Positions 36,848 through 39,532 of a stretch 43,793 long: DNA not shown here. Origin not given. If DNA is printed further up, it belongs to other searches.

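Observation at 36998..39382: Head-to-tail fusion of two complete phosphoglycerate kinases in a single 794-aa ORF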

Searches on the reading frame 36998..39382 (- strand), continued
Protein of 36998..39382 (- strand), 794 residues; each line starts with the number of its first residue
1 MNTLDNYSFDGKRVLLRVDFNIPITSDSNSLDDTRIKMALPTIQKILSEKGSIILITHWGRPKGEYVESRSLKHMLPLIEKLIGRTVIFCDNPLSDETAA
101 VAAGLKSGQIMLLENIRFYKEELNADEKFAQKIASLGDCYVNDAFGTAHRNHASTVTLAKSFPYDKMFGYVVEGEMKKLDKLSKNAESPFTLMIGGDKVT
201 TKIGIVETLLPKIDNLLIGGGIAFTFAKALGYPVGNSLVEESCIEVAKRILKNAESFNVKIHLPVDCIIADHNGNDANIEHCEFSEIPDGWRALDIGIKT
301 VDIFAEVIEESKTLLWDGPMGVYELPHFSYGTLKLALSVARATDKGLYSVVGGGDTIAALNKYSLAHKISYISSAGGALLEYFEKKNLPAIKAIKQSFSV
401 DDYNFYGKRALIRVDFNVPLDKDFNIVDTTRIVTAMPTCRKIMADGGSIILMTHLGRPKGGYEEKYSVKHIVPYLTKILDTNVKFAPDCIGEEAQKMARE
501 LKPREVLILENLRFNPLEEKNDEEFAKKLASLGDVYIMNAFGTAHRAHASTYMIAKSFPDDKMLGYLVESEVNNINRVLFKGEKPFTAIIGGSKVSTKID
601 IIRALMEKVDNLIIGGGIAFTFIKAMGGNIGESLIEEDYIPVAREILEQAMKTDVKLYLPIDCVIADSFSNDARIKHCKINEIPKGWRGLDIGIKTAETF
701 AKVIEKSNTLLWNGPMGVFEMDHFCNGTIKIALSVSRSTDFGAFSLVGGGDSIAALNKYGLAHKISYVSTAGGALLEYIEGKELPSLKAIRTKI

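Call 51: find_homologous_proteins(query=L087:12552-13838:+, max_evalue=1e-20)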
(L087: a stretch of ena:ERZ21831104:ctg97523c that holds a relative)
Query L087:12552-13838:+ (428 aa): 7154 proteins with E <= 1e-20 among 8000 candidates; the best 120 are listed.
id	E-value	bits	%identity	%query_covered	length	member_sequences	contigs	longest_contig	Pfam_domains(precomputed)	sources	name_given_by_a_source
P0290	1.2e-284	962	100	100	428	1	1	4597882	PF00162.25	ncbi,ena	-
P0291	5.9e-284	960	100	100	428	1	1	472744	PF00162.25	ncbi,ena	-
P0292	1.5e-275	932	96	100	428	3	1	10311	PF00162.25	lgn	-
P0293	7.2e-275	930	96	100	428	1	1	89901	PF00162.25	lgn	-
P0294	1.4e-274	929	96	100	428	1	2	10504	PF00162.25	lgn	-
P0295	2.2e-274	928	96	100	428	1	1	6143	PF00162.25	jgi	-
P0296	3.4e-274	927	95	100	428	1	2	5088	PF00162.25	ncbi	-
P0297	3.9e-274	927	96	100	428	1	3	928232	PF00162.25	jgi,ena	-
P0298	7.9e-274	926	96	100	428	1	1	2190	PF00162.25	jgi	-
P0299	8.3e-274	926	96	100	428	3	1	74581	PF00162.25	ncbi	-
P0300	2.8e-273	924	95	100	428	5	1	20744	PF00162.25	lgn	-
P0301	4.9e-273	924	95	100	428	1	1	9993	PF00162.25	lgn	-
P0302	5.5e-273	923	96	100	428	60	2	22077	PF00162.25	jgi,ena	-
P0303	5.7e-273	923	95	100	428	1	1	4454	PF00162.25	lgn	-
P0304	7.5e-273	923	95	100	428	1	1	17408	PF00162.25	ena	-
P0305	9.1e-273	923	95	100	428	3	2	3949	PF00162.25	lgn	-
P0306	1.0e-272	923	94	100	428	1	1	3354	PF00162.25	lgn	-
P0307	1.6e-272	922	95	100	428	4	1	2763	PF00162.25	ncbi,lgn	-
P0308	1.8e-272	922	95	100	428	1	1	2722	PF00162.25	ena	-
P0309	4.4e-272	920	94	100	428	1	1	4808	PF00162.25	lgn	-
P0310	8.7e-272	919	94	100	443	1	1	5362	PF00162.25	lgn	-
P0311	3.4e-269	911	93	100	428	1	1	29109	PF00162.25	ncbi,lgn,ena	-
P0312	6.3e-267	903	93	100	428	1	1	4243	PF00162.25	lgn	-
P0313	2.6e-263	892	92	100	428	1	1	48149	PF00162.25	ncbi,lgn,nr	ncbi:MAG: phosphoglycerate kinase [Bacteroidota bacterium]|nr:phosphoglycerate kinase [Bacteroidota 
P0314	1.0e-262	890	91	100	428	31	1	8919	PF00162.25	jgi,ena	-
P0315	1.3e-260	883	91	100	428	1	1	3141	PF00162.25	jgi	-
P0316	4.4e-260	881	90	100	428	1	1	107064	PF00162.25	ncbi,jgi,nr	ncbi:MAG: phosphoglycerate kinase [Bacteroidales bacterium]|jgi:phosphoglycerate kinase|nr:phosphogl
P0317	5.0e-260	881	90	100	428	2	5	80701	PF00162.25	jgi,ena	-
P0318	7.2e-253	857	87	100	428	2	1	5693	PF00162.25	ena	-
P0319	9.5e-250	847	86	100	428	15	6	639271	PF00162.25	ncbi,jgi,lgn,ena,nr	ncbi:MAG: phosphoglycerate kinase [Bacteroidetes bacterium GWF2_33_16]|nr:MAG: phosphoglycerate kina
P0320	1.6e-246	836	85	100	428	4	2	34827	PF00162.25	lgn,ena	-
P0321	9.8e-245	830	85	100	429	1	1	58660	PF00162.25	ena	-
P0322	2.2e-244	829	85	100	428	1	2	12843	PF00162.25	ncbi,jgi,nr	ncbi:MAG: phosphoglycerate kinase [Bacteroidales bacterium]|jgi:phosphoglycerate kinase|nr:phosphogl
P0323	2.6e-243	826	85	100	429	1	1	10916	PF00162.25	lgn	-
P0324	1.9e-237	806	81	100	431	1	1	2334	PF00162.25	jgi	-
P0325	4.9e-237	805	81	100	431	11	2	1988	PF00162.25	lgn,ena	-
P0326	5.9e-237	805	81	100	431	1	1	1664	PF00162.25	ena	-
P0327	3.3e-235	799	80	100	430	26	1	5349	PF00162.25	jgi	jgi:phosphoglycerate kinase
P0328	1.0e-234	797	81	100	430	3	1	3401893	PF00162.25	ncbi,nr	ncbi:MAG: phosphoglycerate kinase [Desulfobacterales bacterium]|nr:MAG: phosphoglycerate kinase [Des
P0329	3.5e-234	796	81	100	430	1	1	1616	PF00162.25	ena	-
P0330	2.7e-233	793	82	98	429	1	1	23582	PF00162.25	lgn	-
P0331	5.3e-233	792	80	100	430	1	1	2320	PF00162.25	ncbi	-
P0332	7.9e-233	791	80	100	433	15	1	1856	PF00162.25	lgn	-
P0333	8.0e-233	791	80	100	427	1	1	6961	PF00162.25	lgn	-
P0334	8.7e-233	791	81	100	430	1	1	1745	PF00162.25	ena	-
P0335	8.8e-233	791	80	100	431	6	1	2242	PF00162.25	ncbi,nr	ncbi:MAG: phosphoglycerate kinase [Desulfobulbaceae bacterium]|nr:phosphoglycerate kinase [Desulfobu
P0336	8.8e-233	791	80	100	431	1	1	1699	PF00162.25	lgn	-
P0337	1.6e-232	790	80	100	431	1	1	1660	PF00162.25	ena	-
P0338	1.6e-232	790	94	86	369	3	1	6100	PF00162.25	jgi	jgi:phosphoglycerate kinase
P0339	2.2e-232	790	80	100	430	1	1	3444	PF00162.25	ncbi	-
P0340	2.6e-232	789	80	100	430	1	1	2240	PF00162.25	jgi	jgi:phosphoglycerate kinase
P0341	2.6e-232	789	80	100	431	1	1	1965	PF00162.25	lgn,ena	-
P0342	3.2e-232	789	81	100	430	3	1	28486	PF00162.25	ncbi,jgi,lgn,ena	-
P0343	4.4e-232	789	80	100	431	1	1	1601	PF00162.25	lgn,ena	-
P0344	4.5e-232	789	80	100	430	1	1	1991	PF00162.25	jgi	jgi:phosphoglycerate kinase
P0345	4.8e-232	789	80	100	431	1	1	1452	PF00162.25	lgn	-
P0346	4.8e-232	789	80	100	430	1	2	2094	PF00162.25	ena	-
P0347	5.4e-232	788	80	100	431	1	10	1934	PF00162.25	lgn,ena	-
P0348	5.4e-232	788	80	100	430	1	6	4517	PF00162.25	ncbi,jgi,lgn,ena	ncbi:MAG: phosphoglycerate kinase [Desulfobacterales bacterium]|jgi:phosphoglycerate kinase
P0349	5.6e-232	788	80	100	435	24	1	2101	PF00162.25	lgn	-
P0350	5.8e-232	788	80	100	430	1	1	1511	PF00162.25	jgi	jgi:phosphoglycerate kinase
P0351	9.5e-232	788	80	100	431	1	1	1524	PF00162.25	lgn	-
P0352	1.2e-231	787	80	100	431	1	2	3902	PF00162.25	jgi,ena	jgi:phosphoglycerate kinase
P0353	1.5e-231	787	80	100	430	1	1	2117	PF00162.25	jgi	jgi:phosphoglycerate kinase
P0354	1.7e-231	787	80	100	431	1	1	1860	PF00162.25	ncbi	-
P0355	1.9e-231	787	80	100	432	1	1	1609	PF00162.25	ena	-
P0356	1.9e-231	787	80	100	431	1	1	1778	PF00162.25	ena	-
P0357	2.0e-231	787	80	100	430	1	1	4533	PF00162.25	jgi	jgi:phosphoglycerate kinase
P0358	2.3e-231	786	80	98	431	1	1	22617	PF00162.25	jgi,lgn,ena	-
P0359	2.4e-231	786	80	100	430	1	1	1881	PF00162.25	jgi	jgi:phosphoglycerate kinase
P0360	2.4e-231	786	80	100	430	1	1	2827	PF00162.25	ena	-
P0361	2.9e-231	786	80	99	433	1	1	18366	PF00162.25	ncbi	-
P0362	3.3e-231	786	80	100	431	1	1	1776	PF00162.25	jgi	-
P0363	3.4e-231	786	80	100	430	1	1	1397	PF00162.25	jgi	-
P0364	3.5e-231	786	80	100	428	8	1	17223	PF00162.25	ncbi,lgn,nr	ncbi:phosphoglycerate kinase [Candidatus Altiarchaeales archaeon WOR_SM1_SCG]|nr:phosphoglycerate ki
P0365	3.5e-231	786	80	100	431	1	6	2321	PF00162.25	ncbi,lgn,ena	-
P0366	3.7e-231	786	80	100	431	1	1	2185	PF00162.25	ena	-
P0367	4.5e-231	785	80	100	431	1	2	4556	PF00162.25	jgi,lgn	jgi:phosphoglycerate kinase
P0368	6.1e-231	785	80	100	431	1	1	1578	PF00162.25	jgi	-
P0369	9.3e-231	784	81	100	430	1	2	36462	PF00162.25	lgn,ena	-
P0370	2.1e-230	783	79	100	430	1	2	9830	PF00162.25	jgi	-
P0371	3.2e-230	783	80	100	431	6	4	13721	PF00162.25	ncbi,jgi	jgi:phosphoglycerate kinase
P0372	4.1e-230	782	81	100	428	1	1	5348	PF00162.25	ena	-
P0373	4.3e-230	782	80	100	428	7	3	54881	PF00162.25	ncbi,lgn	ncbi:MAG: phosphoglycerate kinase [Bacteroidales bacterium]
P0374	9.7e-230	781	80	100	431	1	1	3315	PF00162.25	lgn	-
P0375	1.1e-229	781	79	100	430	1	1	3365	PF00162.25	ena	-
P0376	1.6e-229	780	79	100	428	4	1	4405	PF00162.25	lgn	-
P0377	2.2e-229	780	79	100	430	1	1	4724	PF00162.25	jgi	jgi:phosphoglycerate kinase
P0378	7.8e-229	778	79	100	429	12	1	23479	PF00162.25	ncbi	ncbi:MAG: phosphoglycerate kinase [Bacteroidales bacterium]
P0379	8.7e-229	778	79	100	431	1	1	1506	PF00162.25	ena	-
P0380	4.2e-228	776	79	99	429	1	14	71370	PF00162.25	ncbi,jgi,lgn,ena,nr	ncbi:MAG TPA: phosphoglycerate kinase [Bacteroidales bacterium]|nr:phosphoglycerate kinase [Bacteroi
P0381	5.5e-228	775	79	100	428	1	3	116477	PF00162.25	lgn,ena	-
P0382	6.2e-228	775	79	99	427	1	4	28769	PF00162.25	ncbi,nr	ncbi:MAG: phosphoglycerate kinase [Bacteroidetes bacterium RIFOXYA12_FULL_35_11]|nr:MAG: phosphoglyc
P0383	3.8e-227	772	79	100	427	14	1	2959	PF00162.25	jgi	-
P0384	4.3e-227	772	79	100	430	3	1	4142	PF00162.25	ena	-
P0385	7.3e-227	771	79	100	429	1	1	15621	PF00162.25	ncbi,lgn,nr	ncbi:MAG: phosphoglycerate kinase [Bacteroidales bacterium]|nr:phosphoglycerate kinase [Bacteroidale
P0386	2.5e-226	770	78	99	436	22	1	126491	PF00162.25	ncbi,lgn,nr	ncbi:MAG: phosphoglycerate kinase [Bacteroidetes bacterium]|nr:phosphoglycerate kinase [Bacteroidota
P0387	2.9e-226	769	79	99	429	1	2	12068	PF00162.25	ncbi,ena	-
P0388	6.7e-226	768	78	99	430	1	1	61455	PF00162.25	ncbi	-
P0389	7.6e-226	768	82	98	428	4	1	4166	PF00162.25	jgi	jgi:phosphoglycerate kinase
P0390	8.6e-226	768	79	100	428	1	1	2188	PF00162.25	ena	-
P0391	1.2e-225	768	80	100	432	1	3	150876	PF00162.25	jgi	-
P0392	1.2e-225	767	78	100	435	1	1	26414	PF00162.25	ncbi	-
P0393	1.6e-225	767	79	100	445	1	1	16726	PF00162.25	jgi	jgi:phosphoglycerate kinase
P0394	1.7e-225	767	78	100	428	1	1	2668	PF00162.25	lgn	-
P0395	1.7e-225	767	79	100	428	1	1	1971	PF00162.25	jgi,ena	-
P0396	4.6e-225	766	77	100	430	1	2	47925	PF00162.25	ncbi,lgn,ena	ncbi:MAG: phosphoglycerate kinase [Bacteroidota bacterium]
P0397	5.6e-225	765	78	100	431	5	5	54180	PF00162.25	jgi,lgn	jgi:phosphoglycerate kinase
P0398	6.7e-225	765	79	98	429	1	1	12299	PF00162.25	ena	-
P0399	8.0e-225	765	78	100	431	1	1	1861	PF00162.25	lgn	-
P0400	8.7e-225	765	79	100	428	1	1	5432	PF00162.25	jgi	jgi:phosphoglycerate kinase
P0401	9.0e-225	765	78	100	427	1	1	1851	PF00162.25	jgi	-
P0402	9.8e-225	764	77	99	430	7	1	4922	PF00162.25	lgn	-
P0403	1.1e-224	764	78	100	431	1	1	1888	PF00162.25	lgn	-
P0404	1.2e-224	764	78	100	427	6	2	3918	PF00162.25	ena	-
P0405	1.8e-224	764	78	100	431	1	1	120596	PF00162.25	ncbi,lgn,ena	-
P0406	1.9e-224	764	78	100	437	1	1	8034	PF00162.25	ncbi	-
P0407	2.3e-224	763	78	99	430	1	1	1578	PF00162.25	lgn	-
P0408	2.8e-224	763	77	99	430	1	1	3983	PF00162.25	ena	-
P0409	3.0e-224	763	78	100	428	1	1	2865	PF00162.25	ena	-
